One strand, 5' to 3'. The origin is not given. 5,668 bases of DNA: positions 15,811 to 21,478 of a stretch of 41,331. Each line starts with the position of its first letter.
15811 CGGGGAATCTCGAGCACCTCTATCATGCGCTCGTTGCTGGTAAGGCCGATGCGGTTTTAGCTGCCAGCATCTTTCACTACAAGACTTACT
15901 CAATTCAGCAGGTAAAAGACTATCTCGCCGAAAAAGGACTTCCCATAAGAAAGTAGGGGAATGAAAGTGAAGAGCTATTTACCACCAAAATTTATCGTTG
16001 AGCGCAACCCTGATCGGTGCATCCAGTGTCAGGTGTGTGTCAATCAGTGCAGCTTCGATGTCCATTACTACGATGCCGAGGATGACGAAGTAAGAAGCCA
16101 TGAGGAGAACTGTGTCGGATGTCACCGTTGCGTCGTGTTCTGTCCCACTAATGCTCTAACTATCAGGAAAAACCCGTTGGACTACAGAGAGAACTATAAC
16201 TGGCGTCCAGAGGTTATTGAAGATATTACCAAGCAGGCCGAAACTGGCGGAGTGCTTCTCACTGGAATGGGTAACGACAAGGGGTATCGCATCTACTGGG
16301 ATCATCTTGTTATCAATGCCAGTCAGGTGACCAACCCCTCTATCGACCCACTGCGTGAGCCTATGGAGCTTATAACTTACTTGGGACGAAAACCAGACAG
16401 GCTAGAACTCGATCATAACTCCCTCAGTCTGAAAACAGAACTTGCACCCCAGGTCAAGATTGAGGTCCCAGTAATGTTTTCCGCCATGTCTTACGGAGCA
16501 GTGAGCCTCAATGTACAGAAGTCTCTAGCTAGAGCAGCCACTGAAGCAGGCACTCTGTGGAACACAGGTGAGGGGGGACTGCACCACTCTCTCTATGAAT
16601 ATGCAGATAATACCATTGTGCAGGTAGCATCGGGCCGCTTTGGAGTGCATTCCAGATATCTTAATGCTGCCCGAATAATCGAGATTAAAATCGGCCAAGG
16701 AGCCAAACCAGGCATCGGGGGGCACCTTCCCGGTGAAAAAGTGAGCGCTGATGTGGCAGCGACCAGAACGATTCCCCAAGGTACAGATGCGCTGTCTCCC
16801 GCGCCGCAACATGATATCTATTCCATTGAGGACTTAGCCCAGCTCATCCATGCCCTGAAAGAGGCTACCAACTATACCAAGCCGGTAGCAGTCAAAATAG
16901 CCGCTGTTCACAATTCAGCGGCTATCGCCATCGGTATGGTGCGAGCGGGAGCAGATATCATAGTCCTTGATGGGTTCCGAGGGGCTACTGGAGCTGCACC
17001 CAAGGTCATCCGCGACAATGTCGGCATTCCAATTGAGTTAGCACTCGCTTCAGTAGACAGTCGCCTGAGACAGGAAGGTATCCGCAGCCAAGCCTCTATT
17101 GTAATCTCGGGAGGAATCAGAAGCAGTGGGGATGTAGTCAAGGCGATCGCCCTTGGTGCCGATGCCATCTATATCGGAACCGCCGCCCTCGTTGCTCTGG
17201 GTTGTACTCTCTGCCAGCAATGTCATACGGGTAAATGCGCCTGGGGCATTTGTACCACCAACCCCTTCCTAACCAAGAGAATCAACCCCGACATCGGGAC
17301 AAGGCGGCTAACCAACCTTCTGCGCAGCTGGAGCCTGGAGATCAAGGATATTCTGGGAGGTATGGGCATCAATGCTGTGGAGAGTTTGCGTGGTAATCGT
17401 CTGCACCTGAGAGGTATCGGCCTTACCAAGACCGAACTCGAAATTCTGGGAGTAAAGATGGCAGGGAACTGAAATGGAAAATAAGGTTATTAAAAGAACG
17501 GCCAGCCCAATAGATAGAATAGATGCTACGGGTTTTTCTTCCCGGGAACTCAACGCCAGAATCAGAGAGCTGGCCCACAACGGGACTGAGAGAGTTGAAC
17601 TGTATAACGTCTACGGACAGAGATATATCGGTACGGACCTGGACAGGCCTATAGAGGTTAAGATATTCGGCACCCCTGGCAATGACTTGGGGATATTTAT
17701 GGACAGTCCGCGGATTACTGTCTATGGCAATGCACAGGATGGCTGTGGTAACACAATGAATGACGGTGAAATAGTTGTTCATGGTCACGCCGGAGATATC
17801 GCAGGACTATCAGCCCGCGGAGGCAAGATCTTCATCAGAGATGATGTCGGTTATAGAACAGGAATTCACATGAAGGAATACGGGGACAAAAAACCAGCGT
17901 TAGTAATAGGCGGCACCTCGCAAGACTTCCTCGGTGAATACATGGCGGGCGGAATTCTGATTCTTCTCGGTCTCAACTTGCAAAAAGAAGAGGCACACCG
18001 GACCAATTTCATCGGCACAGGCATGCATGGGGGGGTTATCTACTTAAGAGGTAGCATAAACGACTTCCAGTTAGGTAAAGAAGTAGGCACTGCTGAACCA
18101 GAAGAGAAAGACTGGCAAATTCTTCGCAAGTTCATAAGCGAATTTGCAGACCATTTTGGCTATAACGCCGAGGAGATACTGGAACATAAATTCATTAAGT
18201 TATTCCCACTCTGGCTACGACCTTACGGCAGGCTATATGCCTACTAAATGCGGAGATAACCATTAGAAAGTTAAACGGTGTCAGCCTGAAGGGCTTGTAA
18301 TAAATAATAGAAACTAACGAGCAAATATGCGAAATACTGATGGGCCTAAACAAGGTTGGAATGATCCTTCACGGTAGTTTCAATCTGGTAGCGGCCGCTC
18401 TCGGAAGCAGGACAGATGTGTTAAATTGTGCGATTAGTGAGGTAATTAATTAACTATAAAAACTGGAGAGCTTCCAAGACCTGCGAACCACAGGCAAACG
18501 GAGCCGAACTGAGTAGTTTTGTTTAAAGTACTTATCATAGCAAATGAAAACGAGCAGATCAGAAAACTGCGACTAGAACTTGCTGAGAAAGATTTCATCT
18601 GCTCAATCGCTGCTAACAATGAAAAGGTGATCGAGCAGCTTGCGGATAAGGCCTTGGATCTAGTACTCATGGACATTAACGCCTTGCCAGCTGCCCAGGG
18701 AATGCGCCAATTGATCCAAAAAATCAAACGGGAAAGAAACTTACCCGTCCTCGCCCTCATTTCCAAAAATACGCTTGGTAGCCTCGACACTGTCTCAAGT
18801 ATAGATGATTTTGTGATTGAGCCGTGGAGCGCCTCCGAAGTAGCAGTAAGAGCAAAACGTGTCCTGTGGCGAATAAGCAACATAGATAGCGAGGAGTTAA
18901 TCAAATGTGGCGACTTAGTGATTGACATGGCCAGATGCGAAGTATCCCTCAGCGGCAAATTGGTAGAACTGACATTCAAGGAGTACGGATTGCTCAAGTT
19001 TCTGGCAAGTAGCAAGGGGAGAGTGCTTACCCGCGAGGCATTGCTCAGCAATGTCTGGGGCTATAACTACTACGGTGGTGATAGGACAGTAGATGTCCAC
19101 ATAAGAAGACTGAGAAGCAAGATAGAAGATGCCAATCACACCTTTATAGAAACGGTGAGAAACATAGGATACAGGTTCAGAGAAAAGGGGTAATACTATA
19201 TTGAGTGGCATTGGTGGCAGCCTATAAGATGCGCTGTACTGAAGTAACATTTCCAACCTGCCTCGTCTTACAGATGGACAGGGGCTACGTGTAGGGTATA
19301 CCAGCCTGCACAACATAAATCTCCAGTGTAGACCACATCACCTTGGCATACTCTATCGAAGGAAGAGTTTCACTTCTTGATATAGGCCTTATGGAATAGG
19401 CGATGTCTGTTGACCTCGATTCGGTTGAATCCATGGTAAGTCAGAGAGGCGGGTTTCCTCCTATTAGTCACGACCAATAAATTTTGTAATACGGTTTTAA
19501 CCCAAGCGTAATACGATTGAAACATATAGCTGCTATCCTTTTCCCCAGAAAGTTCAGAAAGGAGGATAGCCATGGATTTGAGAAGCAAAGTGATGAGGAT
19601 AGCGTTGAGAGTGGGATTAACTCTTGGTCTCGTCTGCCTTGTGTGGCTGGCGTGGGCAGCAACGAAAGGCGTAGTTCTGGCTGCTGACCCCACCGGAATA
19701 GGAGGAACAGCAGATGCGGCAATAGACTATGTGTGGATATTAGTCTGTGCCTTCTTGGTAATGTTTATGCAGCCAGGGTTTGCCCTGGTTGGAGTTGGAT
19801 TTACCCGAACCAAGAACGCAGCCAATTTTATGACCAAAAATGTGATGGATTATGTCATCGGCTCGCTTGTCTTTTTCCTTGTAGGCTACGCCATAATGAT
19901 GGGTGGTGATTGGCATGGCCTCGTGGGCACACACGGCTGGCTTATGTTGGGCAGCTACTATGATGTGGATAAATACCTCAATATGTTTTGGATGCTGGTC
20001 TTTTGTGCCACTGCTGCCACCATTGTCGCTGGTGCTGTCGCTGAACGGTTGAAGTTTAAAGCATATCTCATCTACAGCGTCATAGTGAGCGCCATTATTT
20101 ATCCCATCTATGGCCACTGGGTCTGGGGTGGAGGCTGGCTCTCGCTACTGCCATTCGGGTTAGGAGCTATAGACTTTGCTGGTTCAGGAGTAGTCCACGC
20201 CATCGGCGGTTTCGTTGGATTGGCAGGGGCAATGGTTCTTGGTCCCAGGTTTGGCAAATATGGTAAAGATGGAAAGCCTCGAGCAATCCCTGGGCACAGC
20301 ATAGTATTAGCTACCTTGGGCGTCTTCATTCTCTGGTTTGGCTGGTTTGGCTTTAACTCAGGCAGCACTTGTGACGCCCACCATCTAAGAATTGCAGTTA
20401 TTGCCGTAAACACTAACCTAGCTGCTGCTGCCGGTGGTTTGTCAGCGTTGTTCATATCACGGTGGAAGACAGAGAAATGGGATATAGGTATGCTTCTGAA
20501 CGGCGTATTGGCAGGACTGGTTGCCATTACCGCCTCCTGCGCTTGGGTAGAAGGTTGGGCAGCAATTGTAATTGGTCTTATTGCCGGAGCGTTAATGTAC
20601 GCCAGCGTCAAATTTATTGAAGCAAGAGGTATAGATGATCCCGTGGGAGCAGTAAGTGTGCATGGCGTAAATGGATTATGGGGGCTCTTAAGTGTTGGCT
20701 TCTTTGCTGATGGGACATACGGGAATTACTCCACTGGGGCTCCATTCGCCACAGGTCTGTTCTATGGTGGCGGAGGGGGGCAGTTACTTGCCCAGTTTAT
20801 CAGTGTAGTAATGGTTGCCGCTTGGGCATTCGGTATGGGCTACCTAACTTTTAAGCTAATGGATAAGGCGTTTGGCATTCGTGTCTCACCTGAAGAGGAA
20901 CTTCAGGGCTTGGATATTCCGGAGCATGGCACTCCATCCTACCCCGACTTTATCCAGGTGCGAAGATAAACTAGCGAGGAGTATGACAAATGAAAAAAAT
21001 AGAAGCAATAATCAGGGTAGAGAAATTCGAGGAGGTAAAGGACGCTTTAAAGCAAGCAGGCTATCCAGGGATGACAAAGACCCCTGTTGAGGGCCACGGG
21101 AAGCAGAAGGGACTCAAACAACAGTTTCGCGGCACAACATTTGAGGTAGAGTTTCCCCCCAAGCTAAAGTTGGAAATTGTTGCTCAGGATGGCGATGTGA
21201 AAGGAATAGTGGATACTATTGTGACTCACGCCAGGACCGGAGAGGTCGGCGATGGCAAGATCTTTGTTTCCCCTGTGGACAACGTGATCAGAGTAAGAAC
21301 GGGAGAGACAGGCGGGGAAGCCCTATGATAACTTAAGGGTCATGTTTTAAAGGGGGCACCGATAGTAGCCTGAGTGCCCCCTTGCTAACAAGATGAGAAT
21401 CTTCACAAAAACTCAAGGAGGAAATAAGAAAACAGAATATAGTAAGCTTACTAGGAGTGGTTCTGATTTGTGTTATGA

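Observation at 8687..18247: Two hisF-then-FMN-domain gene pairs and a lone hisH interleaved with a split archaeal-type glutamate synthase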

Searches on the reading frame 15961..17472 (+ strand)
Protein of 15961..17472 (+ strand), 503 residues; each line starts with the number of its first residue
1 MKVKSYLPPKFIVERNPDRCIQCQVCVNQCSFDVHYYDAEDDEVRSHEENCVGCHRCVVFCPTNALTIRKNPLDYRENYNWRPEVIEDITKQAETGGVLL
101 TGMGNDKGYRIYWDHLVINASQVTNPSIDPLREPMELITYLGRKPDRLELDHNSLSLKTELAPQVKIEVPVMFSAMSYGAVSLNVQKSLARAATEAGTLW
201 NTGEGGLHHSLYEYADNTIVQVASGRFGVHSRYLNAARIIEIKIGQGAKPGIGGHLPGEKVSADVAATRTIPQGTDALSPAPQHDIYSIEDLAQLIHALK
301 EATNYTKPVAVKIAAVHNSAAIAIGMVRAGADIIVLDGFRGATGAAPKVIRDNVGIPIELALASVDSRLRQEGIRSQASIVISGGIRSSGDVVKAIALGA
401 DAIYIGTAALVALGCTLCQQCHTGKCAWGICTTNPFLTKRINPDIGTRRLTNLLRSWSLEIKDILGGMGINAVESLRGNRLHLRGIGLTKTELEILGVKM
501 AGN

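Call 3: search_protein_families(library=ncbifam, proteins=[window:15961-17472:+], max_evalue=0.00001)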
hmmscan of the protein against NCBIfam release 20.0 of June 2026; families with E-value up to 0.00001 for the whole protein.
window:15961-17472:+ (503 aa): 20 families
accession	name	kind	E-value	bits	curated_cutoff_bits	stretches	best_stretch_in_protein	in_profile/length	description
NF008730.0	PRK11750.1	equivalog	3.5e-78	263.2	1047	1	171-480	861-1169/1490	glutamate synthase large subunit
TIGR02151.1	IPP_isom_2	equivalog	1.5e-09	37.3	281.3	0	364-409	246-291/338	type 2 isopentenyl-diphosphate Delta-isomerase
TIGR04395.1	cutC_activ_rSAM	equivalog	3.2e-09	36.5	360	1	16-70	52-107/309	choline TMA-lyase-activating enzyme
NF006183.0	PRK08318.1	equivalog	6e-09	35.2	335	1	16-84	340-413/422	NAD-dependent dihydropyrimidine dehydrogenase subunit PreA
TIGR01302.1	IMP_dehydrog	equivalog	1.2e-08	34.2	481.5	0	325-407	281-357/450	IMP dehydrogenase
TIGR03966.1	actino_HemFlav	equivalog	1.2e-08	34.1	470.85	1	373-414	298-339/385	pre-mycofactocin synthase MftD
TIGR01304.1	IMP_DH_rel_2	equivalog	3e-08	33.3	342.1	1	309-446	186-317/365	GuaB3 family IMP dehydrogenase-related protein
TIGR02912.1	sulfite_red_C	equivalog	3e-08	33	324.1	1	17-71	168-223/314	sulfite reductase subunit C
NF006221.0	PRK08348.1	subfamily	3.6e-08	33.2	124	1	15-74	41-100/136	NADH-plastoquinone oxidoreductase subunit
TIGR01944.1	rnfB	subfamily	1e-07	31.7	68.7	1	16-88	111-181/190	RnfABCDGE type electron transport complex subunit B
NF005311.0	PRK06843.1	equivalog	2.3e-07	30.1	779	1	313-407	198-286/404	inosine 5-monophosphate dehydrogenase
NF043069.1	T4HPD_activ_SAM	equivalog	6.4e-07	29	425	1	16-76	49-107/299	trans-4-hydroxy-L-proline dehydratase activase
NF038196.1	ferrodoxin_EFR1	subfamily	1.2e-06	28.7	75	1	18-71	184-234/242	EFR1 family ferrodoxin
NF040864.1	HgcB_ferredoxin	equivalog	1.3e-06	28.1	99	1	14-69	10-64/93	mercury methylation ferredoxin HgcB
NF043039.1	HgcAB_like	equivalog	1.7e-06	27.9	285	1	12-66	294-349/350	HgcAB-like fusion protein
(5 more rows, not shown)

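Call 4: search_protein_families(library=pfam, proteins=[window:15961-17472:+], max_evalue=0.00001)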
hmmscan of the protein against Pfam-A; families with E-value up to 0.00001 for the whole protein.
window:15961-17472:+ (503 aa): 11 families
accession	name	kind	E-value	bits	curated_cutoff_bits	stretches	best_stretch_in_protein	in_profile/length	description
PF01645.23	Glu_synthase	-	9.1e-139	463.1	20.4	1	109-471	3-369/369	Conserved region in glutamate synthase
PF04898.20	Glu_syn_central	-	2.6e-16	60.3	22.8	1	314-481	133-270/277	Glutamate synthase central domain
PF00037.32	Fer4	-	2.6e-08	33.8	21.1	1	47-67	4-24/24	4Fe-4S binding domain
PF01070.24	FMN_dh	-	3.6e-08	33.3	24.9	1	374-415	270-311/350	FMN-dependent dehydrogenase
PF13187.11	Fer4_9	-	2.4e-07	31.1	27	1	19-65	1-51/52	4Fe-4S dicluster domain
PF13237.11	Fer4_10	-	3.3e-07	30.6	25.5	1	13-62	2-53/53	4Fe-4S dicluster domain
PF12838.12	Fer4_7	-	3.5e-07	31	27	1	19-65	1-52/52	4Fe-4S dicluster domain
PF00478.31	IMPDH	-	4.7e-07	29.6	25.6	0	294-407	134-237/345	IMP dehydrogenase / GMP reductase domain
PF14697.11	Fer4_21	-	9.4e-07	29.3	35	1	17-67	5-58/59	4Fe-4S dicluster domain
PF12797.12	Fer4_2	-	2e-06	27.8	24.5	0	47-63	6-22/22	4Fe-4S binding domain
PF13484.11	Fer4_16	-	3.1e-06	28.3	30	0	50-93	1-44/66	4Fe-4S double cluster binding domain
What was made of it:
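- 15961..17472 (+): GltB2: glutamate synthase FMN domain with an N-terminal 2x[4Fe-4S] domain and a C-terminal Cys cluster motif. PF01645 463 bits (call 4).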

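Call 20: find_related_loci(query=window:15961-17472:+, collection=metagenome_contigs, flank=10000)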
Query window:15961-17472:+ (503 aa) in metagenome_contigs; peptide patterns used: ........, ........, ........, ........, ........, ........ (x = any residue, [..] = any of these).
600 stretches matched a pattern (row limit reached: there are more); 592 encode a relative of the query (tblastn E <= 1e-3); the best 80 are kept; 80 distinct loci.
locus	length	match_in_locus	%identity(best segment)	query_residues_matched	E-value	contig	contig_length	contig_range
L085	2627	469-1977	87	1-503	0e+0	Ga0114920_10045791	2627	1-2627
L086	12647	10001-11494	88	5-502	0e+0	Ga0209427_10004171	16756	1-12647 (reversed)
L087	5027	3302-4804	86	3-503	0e+0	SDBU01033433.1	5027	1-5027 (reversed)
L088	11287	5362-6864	86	3-503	0e+0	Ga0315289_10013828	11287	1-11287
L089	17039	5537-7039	86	2-502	0e+0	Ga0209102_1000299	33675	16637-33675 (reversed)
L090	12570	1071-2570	86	2-503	0e+0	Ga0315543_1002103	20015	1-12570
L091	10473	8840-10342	85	3-503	0e+0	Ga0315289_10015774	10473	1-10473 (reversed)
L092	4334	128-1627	86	2-503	0e+0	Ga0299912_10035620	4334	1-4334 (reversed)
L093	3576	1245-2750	86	2-503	0e+0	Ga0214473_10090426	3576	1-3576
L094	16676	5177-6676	87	3-502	0e+0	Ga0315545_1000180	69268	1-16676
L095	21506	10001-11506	85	1-502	0e+0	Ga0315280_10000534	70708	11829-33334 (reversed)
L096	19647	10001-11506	84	1-502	0e+0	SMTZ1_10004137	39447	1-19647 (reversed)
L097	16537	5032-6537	85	2-503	0e+0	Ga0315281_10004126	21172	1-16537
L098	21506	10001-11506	84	1-502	0e+0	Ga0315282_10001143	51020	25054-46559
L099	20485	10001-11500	85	3-502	0e+0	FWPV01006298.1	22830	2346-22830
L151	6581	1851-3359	74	3-503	0e+0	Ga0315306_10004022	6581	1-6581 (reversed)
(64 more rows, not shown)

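Call 27: search_solved_structures(query=window:15961-17472:+, show_alignments=1, max_evalue=1e-10)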
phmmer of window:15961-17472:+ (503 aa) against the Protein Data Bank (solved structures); distinct sequences matched with E-value up to 1e-10: 5.
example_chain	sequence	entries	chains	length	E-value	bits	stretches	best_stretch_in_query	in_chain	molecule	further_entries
7mfm_G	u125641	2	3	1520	2.3e-63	217.9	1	153-479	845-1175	Glutamate synthase (NADPH) large chain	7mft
6s6s_A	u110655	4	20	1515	1.9e-62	214.9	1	123-480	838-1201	Glutamate synthase [NADPH] large chain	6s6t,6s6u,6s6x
2vdc_A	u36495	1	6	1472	2e-62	214.8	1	123-480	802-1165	GLUTAMATE SYNTHASE [NADPH] LARGE CHAIN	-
1ea0_A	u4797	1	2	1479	2e-62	214.8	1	123-480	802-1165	GLUTAMATE SYNTHASE [NADPH] LARGE CHAIN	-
1llw_A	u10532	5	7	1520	5.5e-58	200.2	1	213-480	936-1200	Ferredoxin-dependent glutamate synthase | FERREDOXIN-DEPENDENT GLUTAMATE SYNTHASE 2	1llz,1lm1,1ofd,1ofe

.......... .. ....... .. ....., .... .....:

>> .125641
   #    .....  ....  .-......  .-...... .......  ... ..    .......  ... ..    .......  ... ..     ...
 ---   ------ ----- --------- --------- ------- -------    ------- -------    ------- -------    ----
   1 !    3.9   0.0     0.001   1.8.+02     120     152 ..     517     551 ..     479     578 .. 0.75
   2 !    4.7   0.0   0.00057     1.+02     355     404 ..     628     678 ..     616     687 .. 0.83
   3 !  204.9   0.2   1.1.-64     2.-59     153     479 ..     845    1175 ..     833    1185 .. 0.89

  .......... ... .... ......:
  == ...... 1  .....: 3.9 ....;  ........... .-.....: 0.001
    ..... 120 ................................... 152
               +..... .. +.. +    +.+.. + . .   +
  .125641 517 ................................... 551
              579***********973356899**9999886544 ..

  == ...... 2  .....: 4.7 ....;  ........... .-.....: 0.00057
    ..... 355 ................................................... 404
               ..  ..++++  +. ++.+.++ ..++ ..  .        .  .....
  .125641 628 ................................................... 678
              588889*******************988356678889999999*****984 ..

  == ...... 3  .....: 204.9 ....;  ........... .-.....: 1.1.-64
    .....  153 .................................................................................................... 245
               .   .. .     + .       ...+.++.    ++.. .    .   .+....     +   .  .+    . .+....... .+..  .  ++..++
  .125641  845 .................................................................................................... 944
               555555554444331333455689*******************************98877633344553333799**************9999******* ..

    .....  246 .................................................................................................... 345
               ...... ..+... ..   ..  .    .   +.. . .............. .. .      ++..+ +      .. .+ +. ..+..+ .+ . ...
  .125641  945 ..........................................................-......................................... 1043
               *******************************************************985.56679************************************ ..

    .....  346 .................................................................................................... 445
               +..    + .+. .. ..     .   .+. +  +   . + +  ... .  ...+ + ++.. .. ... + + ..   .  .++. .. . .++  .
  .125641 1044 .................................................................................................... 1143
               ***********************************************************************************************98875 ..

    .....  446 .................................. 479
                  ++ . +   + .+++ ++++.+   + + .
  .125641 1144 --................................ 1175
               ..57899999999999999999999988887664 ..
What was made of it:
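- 15961..17472 (+): PDB GltS large chains match at E 2e-63 (call 27).
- On Split (archaeal-type) glutamate synthase GltB1/GltB2/GltB3: The GQGAKPG and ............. motifs align to PDB GltS (call 27).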

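Call 47: search_protein_families(library=pfam, proteins=[L151:4980-5735:+], max_evalue=0.00001)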
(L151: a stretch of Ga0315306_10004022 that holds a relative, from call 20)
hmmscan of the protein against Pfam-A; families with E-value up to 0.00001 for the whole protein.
L151:4980-5735:+ (251 aa): 1 family
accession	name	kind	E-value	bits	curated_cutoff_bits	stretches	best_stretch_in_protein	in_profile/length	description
PF00117.34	GATase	-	3e-18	66.6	22.8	1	52-242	2-186/190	Glutamine amidotransferase class-I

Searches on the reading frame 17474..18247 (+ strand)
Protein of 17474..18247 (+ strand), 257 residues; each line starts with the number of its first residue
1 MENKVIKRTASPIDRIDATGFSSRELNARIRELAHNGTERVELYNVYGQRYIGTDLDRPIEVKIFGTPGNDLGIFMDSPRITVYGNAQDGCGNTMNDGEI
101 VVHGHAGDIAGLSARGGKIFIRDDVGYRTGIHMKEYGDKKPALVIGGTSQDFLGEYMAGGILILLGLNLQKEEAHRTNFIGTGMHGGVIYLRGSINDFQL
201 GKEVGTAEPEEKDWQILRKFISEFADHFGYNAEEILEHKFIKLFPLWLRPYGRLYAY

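Call 3: search_protein_families(library=ncbifam, proteins=[window:17474-18247:+], max_evalue=0.00001)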
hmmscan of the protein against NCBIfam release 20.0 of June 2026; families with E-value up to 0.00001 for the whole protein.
window:17474-18247:+ (257 aa): 3 families
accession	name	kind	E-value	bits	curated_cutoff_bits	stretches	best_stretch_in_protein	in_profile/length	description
TIGR03122.1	one_C_dehyd_C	equivalog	1.6e-13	50.6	130.65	1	76-135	142-201/260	formylmethanofuran dehydrogenase subunit C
NF042910.1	FMH_DH_FwdC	exception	1e-10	41.1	340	1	48-197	71-213/271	tungsten-dependent formylmethanofuran dehydrogenase subunit FwdC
NF008730.0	PRK11750.1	equivalog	9.6e-09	33.1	1047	1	57-237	1267-1452/1490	glutamate synthase large subunit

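Call 4: search_protein_families(library=pfam, proteins=[window:17474-18247:+], max_evalue=0.00001)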
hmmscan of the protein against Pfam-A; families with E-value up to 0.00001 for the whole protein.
window:17474-18247:+ (257 aa): 1 family
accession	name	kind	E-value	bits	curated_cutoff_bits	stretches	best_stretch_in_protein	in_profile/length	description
PF01493.24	GXGXG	-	3.3e-31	108.7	32.5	1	42-199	13-170/190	GXGXG motif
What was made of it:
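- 17474..18247 (+): GltB3: GXGXG beta-helix subunit. PF01493 108.7 bits (call 4).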

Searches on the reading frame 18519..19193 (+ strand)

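Call 7: search_protein_families(library=pfam, proteins=[window:18519-19193:+], max_evalue=0.00001)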
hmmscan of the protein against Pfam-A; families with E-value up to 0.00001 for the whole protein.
window:18519-19193:+ (224 aa): 2 families
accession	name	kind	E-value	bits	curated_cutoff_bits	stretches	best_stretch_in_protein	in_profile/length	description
PF00486.34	Trans_reg_C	-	1.3e-27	96.1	26.2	1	147-220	2-77/77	Transcriptional regulatory protein, C terminal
PF00072.30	Response_reg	-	2.3e-07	31.4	30.2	1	4-85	1-81/111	Response regulator receiver domain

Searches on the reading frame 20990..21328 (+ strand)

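Call 7: search_protein_families(library=pfam, proteins=[window:20990-21328:+], max_evalue=0.00001)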
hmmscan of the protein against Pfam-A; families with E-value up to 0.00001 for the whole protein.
window:20990-21328:+ (112 aa): 1 family
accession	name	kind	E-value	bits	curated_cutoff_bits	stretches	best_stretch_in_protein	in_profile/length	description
PF00543.27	P-II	-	9.9e-31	106.6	25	1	1-106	1-102/102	Nitrogen regulatory protein P-II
